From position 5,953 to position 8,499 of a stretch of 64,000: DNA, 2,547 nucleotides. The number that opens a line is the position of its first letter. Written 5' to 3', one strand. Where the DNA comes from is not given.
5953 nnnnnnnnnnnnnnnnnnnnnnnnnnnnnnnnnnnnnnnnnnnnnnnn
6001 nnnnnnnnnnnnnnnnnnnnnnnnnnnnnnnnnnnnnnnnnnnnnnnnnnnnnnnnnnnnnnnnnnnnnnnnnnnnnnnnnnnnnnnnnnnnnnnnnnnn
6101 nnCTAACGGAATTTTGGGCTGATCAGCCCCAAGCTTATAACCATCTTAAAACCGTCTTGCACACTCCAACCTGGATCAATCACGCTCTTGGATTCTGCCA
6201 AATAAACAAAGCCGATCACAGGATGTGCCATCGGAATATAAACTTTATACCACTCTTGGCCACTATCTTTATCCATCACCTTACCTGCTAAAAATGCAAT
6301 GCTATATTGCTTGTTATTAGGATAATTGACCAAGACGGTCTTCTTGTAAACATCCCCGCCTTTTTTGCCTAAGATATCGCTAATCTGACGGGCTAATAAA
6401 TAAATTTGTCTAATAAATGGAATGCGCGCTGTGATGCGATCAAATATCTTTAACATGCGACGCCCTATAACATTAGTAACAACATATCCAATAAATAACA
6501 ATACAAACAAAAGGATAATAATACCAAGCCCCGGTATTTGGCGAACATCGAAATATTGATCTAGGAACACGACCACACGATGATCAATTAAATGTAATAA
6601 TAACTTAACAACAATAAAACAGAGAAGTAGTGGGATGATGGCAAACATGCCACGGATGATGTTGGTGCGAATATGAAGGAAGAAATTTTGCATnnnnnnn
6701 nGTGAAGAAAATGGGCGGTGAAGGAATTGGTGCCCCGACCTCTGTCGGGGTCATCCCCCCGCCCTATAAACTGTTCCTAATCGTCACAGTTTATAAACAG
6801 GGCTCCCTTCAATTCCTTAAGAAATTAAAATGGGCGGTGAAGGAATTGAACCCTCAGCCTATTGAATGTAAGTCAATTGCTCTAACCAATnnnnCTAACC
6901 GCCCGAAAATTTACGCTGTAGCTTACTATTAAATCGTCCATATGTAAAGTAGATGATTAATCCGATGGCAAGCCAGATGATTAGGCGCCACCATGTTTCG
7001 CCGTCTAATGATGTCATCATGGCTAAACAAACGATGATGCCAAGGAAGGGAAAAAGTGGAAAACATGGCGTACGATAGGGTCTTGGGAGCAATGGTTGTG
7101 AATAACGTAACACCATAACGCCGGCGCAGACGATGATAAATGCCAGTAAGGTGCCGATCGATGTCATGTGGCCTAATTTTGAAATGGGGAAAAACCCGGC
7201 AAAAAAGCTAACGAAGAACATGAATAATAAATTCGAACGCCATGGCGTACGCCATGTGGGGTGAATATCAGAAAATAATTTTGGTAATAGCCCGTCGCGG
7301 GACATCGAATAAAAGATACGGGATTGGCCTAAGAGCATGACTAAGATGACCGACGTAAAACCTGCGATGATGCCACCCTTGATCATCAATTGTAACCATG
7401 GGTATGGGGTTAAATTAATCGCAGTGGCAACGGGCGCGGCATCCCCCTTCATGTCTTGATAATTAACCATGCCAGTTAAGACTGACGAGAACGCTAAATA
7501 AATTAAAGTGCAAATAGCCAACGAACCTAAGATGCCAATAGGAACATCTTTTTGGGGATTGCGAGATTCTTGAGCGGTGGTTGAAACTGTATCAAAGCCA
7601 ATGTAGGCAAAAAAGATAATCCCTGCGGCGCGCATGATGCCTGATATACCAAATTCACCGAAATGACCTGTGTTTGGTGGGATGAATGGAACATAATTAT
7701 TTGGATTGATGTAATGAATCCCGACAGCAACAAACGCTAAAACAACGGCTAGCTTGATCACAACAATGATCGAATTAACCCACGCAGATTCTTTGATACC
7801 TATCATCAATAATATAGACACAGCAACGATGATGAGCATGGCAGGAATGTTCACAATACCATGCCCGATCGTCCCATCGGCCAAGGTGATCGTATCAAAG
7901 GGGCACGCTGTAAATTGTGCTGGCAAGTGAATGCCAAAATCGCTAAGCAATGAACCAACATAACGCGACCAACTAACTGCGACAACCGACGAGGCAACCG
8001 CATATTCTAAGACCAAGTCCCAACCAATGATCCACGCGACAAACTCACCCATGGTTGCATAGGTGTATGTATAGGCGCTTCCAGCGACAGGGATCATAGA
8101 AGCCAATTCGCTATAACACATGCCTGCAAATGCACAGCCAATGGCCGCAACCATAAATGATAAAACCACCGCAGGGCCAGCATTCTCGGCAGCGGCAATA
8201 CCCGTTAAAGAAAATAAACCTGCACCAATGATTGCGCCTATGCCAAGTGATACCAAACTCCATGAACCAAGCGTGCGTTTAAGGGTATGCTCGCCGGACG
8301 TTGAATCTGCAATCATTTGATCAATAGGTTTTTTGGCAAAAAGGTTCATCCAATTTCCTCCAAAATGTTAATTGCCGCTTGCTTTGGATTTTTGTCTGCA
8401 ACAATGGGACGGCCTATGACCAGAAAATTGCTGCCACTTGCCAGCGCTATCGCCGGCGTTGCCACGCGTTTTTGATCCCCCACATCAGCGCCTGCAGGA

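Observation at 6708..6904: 22-bp duplication of the tRNA-Val 3' end with a tRNA-like hairpin remnant next to the tRNA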

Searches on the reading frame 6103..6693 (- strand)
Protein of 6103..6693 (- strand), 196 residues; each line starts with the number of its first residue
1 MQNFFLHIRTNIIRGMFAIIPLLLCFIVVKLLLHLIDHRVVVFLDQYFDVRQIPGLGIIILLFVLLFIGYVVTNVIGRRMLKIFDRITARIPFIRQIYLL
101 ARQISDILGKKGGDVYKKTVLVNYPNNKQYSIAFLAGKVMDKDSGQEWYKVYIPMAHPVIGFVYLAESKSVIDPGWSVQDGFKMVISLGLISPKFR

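Call 9: find_encoding_contigs(protein=window:6103-6693:-, flank=6000, max_places=10)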
Protein window:6103-6693:- (196 aa): 7 contigs read that carry it; 1 place shown.
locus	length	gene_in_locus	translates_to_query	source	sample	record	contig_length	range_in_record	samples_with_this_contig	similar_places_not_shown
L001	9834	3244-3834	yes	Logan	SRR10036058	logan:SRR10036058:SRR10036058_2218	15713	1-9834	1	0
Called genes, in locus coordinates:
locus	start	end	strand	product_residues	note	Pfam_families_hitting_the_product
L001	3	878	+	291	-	?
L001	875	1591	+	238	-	PF00215:OMPdecase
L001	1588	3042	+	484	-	PF00324:AA_permease, PF13520:AA_permease_2, PF13906:AA_permease_C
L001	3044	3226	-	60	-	-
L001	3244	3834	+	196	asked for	PF04367:DUF502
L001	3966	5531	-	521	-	-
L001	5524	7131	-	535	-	PF13231:PMT_2 (weak)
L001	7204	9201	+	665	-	PF09586:YfhO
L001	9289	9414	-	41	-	-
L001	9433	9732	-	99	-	-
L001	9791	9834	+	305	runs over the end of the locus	PF13489:Methyltransf_23, PF13847:Methyltransf_31 (weak), PF08241:Methyltransf_11 (weak), PF08242:Methyltransf_12, PF13649:Methyltransf_25 (weak)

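Call 10: find_homologous_proteins(query=window:6103-6693:-, max_evalue=1e-10)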
Query window:6103-6693:- (196 aa): 12 proteins with E <= 1e-10 among 156 candidates.
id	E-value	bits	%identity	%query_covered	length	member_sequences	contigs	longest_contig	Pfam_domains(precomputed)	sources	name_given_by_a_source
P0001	2.9e-122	424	100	100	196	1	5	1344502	PF04367.19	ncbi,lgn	-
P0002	3.2e-98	345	78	99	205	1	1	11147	PF04367.19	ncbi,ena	-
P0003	1.8e-91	323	71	100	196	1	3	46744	PF04367.19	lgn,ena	-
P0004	1.0e-86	308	70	99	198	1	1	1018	PF04367.19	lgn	-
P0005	9.2e-81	288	64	100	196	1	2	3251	PF04367.19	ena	-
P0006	1.5e-80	288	65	99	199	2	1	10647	PF04367.19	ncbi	-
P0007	8.4e-71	256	57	99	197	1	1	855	PF04367.19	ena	-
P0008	4.7e-69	250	55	99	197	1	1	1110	PF04367.19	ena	-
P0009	3.6e-52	195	48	99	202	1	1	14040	PF04367.19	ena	-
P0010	5.2e-50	188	49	99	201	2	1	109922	PF04367.19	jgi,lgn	-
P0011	2.6e-36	143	38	98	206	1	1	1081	PF04367.19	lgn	-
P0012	1.9e-20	92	28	94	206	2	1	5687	PF04367.19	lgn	-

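Call 12: find_encoding_contigs(protein=P0002, flank=4000, max_places=3)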
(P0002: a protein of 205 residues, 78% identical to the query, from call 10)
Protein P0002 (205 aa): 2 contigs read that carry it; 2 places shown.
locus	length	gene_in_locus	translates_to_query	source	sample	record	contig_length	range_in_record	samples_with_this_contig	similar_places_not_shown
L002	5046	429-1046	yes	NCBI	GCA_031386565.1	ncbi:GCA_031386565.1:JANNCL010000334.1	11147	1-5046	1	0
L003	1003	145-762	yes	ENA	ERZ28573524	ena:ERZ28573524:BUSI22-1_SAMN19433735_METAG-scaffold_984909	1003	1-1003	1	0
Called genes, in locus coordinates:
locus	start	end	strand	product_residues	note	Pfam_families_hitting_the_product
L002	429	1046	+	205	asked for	PF04367:DUF502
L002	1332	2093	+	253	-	PF01145:Band_7, PF13421:Band_7_1 (weak)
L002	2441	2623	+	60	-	-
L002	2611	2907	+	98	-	PF05016:ParE_toxin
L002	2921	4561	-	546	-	-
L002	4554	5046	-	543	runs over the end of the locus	-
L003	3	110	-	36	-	?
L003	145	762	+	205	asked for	PF04367:DUF502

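Call 13: find_encoding_contigs(protein=P0003, flank=4000, max_places=3)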
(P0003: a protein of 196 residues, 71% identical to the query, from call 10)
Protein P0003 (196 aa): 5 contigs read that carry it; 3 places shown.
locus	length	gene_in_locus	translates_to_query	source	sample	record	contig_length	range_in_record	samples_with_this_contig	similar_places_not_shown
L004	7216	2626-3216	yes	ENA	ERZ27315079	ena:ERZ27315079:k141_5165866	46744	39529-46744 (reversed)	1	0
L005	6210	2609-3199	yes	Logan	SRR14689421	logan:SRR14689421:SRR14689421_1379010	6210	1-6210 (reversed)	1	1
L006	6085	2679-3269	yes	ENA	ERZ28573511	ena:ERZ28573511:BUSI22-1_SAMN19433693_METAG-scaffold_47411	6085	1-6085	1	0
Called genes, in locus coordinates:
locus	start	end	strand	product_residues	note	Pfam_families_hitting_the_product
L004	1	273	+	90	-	?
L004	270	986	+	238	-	PF00215:OMPdecase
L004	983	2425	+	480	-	PF13520:AA_permease_2, PF00324:AA_permease, PF13906:AA_permease_C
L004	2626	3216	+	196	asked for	PF04367:DUF502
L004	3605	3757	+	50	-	-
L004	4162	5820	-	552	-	-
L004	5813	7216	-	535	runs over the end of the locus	-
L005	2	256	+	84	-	?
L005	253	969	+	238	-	PF00215:OMPdecase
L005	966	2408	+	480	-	PF13520:AA_permease_2, PF00324:AA_permease, PF13906:AA_permease_C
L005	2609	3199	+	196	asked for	PF04367:DUF502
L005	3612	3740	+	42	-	-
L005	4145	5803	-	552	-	-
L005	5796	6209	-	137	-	?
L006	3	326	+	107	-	?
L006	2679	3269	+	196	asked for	PF04367:DUF502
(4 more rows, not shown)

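Call 14: find_encoding_contigs(protein=P0006, flank=4000, max_places=3)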
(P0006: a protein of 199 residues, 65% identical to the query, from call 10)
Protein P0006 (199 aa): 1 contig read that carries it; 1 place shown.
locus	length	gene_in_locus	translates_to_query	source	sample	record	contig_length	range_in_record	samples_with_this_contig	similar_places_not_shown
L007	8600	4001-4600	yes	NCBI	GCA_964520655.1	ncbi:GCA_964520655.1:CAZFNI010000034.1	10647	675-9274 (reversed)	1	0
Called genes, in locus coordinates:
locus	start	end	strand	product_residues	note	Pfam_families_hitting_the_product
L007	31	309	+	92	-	PF01527:HTH_Tnp_1, PF02796:HTH_7 (weak), PF13384:HTH_23 (weak)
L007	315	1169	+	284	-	PF13276:HTH_21, PF00665:rve, PF13683:rve_3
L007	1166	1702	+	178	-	PF00589:Phage_integrase, PF22823:MrpR_C_cat (weak)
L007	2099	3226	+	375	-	-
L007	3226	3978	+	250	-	-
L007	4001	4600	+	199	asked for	PF04367:DUF502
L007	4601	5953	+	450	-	PF05090:HTTM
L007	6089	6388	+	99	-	PF01541:GIY-YIG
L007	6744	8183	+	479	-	PF00005:ABC_tran, PF02463:SMC_N (faint), PF13304:AAA_21, PF13175:AAA_15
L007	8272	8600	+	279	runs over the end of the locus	-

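Call 17: find_encoding_contigs(protein=P0010, flank=4000, max_places=2)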
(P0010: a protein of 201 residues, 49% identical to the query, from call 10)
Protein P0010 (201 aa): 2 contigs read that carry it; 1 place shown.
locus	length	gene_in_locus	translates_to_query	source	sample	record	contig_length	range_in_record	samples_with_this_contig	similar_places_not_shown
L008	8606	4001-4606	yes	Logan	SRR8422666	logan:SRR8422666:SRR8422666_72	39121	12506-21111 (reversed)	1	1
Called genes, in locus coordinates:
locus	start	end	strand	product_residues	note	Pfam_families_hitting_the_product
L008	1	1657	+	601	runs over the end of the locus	PF00009:GTP_EFTU, PF01926:MMR_HSR1 (faint), PF03144:GTP_EFTU_D2, PF22594:GTP-eEF1A_C, PF01583:APS_kinase (weak)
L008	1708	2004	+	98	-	-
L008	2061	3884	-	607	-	PF03460:NIR_SIR_ferr, PF01077:NIR_SIR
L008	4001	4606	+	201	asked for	PF04367:DUF502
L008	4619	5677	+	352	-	PF04055:Radical_SAM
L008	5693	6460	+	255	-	PF03372:Exo_endo_phos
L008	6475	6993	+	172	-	PF00080:Sod_Cu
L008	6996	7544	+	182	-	PF00857:Isochorismatase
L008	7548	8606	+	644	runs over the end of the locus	PF16177:ACAS_N, PF00501:AMP-binding, PF13193:AMP-binding_C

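Call 18: find_encoding_contigs(protein=P0009, flank=4000, max_places=2)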
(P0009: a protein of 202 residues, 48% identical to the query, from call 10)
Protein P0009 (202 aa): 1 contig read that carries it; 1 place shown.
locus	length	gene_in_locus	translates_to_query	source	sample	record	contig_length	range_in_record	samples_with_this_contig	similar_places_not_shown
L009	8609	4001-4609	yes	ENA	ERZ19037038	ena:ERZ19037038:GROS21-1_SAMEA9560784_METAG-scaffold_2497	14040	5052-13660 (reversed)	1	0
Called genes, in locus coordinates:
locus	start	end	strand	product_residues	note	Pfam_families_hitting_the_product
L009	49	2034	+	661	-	-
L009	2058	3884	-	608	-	PF03460:NIR_SIR_ferr, PF01077:NIR_SIR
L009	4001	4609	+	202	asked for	PF04367:DUF502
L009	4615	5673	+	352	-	PF04055:Radical_SAM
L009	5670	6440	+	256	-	PF03372:Exo_endo_phos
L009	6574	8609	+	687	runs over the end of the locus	PF02629:CoA_binding, PF13380:CoA_binding_2, PF13607:Succ_CoA_lig, PF19045:Ligase_CoA_2, PF13549:ATP-grasp_5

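Call 19: find_encoding_contigs(protein=P0005, flank=4000, max_places=2)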
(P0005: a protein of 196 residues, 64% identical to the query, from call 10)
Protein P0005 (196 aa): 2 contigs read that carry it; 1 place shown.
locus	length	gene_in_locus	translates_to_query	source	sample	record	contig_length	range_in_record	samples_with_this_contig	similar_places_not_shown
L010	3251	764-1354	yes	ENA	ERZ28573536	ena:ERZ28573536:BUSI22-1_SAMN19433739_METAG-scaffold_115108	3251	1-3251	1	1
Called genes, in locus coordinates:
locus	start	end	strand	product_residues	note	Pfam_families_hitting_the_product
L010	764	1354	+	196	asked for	PF04367:DUF502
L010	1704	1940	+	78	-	-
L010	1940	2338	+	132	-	PF01850:PIN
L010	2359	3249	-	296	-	?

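Call 24: find_related_loci(query=A3, collection=genome_contigs, flank=3000)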
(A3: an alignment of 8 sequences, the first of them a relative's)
Query A3 (196 aa) in genome_contigs; peptide patterns used: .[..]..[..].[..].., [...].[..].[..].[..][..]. (x = any residue, [..] = any of these).
177 stretches matched a pattern; 3 encode a relative of the query (tblastn E <= 1e-3); 3 distinct loci.
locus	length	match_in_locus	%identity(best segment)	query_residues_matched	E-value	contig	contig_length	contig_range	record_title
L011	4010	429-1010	78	1-194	5e-96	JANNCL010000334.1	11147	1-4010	MAG: Candidatus Omnitrophota bacterium isolate OTE_78_metabat_191 OTE_78_k141_4181608, whole genome shotgun sequence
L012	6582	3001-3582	65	1-194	3e-77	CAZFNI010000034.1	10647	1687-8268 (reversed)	MAG TPA_asm: uncultured Planctomycetales bacterium isolate SRP342105_co1_465 genome assembly, contig: NODE_8564_length_1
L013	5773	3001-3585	49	1-194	9e-61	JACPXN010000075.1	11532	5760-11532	MAG: Candidatus Omnitrophota bacterium isolate NC_groundwater_838_Pr1_B-0.1um_54_17 Montesol18_Bp1_scaffold_942856, whol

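Call 31: find_encoding_contigs(protein=P0004, flank=4000, max_places=2)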
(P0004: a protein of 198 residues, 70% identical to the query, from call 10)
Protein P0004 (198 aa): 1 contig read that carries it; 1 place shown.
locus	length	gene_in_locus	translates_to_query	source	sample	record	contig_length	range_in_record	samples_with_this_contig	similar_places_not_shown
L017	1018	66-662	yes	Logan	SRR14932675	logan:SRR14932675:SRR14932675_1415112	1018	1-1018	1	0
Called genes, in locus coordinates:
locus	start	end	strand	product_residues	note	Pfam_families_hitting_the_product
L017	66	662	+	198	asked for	PF04367:DUF502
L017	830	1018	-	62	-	?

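Call 32: find_encoding_contigs(protein=P0007, flank=4000, max_places=2)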
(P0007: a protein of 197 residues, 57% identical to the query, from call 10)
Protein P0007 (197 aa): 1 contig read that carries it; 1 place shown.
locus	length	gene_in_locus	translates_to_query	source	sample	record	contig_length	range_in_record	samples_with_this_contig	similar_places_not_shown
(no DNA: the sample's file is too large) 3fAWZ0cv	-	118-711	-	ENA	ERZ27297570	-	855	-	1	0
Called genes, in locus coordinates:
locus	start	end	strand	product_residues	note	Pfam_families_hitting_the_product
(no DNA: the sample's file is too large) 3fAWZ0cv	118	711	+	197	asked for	PF04367:DUF502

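Call 33: find_encoding_contigs(protein=P0008, flank=4000, max_places=2)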
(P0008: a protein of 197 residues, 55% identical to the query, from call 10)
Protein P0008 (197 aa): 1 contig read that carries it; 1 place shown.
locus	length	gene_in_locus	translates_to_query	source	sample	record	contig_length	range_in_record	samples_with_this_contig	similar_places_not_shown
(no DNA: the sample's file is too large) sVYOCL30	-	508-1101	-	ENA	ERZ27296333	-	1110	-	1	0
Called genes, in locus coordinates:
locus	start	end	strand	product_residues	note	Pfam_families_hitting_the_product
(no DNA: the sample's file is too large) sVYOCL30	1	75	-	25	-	?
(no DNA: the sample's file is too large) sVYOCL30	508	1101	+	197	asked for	PF04367:DUF502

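Call 63: search_protein_families(library=pfam, proteins=[window:6103-6693:-], max_evalue=0.001)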
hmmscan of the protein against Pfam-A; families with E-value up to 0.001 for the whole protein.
window:6103-6693:- (196 aa): 1 family
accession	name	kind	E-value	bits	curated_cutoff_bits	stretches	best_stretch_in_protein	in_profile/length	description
PF04367.18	DUF502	-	1.4e-23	83.2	23.8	1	59-157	1-103/107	Protein of unknown function (DUF502)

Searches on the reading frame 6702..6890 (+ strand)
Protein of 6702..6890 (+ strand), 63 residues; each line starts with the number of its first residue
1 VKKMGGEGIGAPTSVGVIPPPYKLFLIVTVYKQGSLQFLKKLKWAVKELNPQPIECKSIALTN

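Call 30: find_homologous_proteins(query=window:6702-6890:+, max_evalue=10)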
Query window:6702-6890:+ (63 aa): 2 proteins with E <= 10 among 2 candidates.
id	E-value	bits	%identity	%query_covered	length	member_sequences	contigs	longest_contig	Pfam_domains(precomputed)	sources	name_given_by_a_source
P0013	1.8e-32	127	100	95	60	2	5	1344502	-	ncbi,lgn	-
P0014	3.9e-3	35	90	33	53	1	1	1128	-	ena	-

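Call 35: find_encoding_contigs(protein=P0014, flank=4000, max_places=3)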
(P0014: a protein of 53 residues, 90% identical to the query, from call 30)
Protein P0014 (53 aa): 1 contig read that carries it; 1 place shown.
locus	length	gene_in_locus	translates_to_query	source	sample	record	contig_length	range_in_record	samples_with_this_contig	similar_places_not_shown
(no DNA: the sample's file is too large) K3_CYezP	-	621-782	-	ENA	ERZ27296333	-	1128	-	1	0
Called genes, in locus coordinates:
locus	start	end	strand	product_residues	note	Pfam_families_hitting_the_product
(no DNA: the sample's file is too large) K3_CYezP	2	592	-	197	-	?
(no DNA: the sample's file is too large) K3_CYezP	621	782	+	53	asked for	-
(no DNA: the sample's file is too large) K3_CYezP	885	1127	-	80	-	?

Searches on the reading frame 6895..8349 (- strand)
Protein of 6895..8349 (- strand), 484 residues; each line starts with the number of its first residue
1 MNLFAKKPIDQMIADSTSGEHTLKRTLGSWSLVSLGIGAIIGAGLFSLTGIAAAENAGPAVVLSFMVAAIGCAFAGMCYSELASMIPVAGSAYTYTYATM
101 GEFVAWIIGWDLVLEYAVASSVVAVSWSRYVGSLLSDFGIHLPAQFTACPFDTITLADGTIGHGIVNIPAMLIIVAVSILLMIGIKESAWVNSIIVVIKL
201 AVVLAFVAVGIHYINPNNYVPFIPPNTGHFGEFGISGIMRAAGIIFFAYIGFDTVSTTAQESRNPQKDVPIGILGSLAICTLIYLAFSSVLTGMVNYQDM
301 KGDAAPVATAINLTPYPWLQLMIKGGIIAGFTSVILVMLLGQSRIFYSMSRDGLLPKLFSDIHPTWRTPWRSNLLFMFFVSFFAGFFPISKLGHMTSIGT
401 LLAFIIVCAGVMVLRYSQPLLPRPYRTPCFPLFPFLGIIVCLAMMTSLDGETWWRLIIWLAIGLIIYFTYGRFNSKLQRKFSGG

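Call 63: search_protein_families(library=pfam, proteins=[window:6895-8349:-], max_evalue=0.001)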
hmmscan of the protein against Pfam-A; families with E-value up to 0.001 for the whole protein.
window:6895-8349:- (484 aa): 3 families
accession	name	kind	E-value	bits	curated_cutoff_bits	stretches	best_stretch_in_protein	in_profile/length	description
PF13520.12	AA_permease_2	-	4.8e-51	174.5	27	1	27-465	1-425/427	Amino acid permease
PF00324.27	AA_permease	-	8.1e-40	137.3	24.6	1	33-447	3-419/470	Amino acid permease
PF13906.12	AA_permease_C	-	4.6e-13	49.5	27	1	425-475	1-51/51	C-terminus of AA_permease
